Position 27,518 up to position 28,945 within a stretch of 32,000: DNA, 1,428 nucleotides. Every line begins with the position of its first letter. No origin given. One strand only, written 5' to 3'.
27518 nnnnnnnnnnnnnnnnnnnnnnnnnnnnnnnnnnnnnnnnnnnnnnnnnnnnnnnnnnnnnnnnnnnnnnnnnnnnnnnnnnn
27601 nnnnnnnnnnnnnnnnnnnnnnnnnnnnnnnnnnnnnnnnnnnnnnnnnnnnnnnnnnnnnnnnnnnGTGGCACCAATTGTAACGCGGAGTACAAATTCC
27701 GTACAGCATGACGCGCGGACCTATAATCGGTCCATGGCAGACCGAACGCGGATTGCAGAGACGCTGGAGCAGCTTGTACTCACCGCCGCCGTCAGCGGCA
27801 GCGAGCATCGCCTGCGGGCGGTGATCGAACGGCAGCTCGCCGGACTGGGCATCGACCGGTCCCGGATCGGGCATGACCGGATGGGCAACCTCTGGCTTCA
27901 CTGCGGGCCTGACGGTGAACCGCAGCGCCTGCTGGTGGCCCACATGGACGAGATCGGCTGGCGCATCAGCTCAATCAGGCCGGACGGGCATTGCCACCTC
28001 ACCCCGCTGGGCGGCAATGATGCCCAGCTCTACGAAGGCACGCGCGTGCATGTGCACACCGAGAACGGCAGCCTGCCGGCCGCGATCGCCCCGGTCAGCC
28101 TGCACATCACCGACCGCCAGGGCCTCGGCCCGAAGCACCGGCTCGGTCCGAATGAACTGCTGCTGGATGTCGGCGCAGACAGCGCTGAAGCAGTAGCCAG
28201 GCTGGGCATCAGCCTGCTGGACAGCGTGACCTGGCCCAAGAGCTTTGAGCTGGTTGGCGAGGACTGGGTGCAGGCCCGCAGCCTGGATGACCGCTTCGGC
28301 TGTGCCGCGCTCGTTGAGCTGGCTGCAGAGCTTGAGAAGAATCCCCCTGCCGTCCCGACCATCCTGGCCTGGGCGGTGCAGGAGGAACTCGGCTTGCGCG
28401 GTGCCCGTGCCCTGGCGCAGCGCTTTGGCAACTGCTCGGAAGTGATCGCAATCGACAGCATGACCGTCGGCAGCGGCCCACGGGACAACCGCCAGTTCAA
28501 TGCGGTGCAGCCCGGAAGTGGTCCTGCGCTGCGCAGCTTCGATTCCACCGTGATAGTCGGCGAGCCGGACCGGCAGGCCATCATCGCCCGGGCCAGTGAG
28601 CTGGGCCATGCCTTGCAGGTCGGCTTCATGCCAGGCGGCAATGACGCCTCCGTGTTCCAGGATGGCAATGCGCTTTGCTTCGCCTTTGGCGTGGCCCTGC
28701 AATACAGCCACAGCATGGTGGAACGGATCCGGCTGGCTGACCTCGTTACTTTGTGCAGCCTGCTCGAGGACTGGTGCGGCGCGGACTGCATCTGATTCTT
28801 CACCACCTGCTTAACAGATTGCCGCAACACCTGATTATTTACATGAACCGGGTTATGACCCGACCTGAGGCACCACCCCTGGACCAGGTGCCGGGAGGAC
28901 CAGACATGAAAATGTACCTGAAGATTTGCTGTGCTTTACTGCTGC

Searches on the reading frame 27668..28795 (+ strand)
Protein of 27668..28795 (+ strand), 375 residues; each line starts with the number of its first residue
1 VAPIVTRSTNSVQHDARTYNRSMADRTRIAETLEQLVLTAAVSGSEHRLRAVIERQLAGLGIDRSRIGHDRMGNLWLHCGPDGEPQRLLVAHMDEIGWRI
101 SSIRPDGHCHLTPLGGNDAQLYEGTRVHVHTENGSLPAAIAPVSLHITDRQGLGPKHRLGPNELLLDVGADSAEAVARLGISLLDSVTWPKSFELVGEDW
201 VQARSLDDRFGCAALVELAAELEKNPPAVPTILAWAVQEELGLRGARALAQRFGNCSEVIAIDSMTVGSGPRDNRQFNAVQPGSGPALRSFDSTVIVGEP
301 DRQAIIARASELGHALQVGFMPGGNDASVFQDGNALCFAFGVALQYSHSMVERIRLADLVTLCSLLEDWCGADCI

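Call 58: search_protein_families(library=ncbifam, proteins=[window:27668-28795:+])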
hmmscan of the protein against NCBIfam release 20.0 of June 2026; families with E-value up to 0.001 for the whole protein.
window:27668-28795:+ (375 aa): 6 families
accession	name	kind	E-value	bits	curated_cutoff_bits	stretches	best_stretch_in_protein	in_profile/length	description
NF007421.0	PRK09961.1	equivalog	5.2e-29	101.2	412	1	33-367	6-327/345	aminopeptidase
NF007367.0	PRK09864.1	equivalog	1.1e-28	100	569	1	31-369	4-337/356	aminopeptidase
TIGR03107.1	glu_aminopep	equivalog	1e-27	96.9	469.7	1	39-351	10-319/350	glutamyl aminopeptidase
NF040822.1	lys_aminopep_Arch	equivalog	1.6e-24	86.6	700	1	32-359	6-324/345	lysyl aminopeptidase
TIGR03106.1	trio_M42_hydro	equivalog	7.5e-23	81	397.75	1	26-272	2-247/343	osmoprotectant NAGGN system M42 family peptidase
TIGR01883.1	PepT-like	hypoth_equivalog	1.4e-06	27.5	274.25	0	207-264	100-158/361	peptidase T-like protein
